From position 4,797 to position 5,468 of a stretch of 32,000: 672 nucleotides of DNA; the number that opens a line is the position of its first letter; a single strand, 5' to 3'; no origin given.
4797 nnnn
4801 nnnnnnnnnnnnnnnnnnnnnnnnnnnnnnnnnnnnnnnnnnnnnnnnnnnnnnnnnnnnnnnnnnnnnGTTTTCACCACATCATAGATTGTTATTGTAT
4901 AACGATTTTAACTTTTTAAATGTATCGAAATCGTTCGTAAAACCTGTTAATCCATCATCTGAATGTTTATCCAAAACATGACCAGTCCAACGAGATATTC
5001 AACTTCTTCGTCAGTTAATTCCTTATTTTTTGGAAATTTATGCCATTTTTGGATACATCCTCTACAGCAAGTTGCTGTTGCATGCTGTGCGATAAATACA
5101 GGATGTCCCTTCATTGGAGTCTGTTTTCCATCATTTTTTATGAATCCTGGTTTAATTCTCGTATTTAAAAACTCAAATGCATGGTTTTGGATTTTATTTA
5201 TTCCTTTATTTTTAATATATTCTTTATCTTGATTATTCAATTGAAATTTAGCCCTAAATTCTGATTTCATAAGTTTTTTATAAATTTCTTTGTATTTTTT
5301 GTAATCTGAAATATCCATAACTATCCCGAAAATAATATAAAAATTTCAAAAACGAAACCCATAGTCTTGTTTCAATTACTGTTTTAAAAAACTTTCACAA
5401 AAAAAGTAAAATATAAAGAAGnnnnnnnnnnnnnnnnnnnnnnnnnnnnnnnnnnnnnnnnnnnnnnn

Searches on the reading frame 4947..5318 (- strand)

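Call 9: search_protein_families(library=pfam, proteins=[window:4947-5318:-], max_evalue=0.0001)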
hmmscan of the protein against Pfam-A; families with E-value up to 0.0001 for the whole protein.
window:4947-5318:- (123 aa): 1 family
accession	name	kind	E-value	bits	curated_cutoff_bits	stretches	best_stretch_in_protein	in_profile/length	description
PF13811.11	DUF4186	-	1.2e-49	167.3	25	1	11-118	2-109/109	Domain of unknown function (DUF4186)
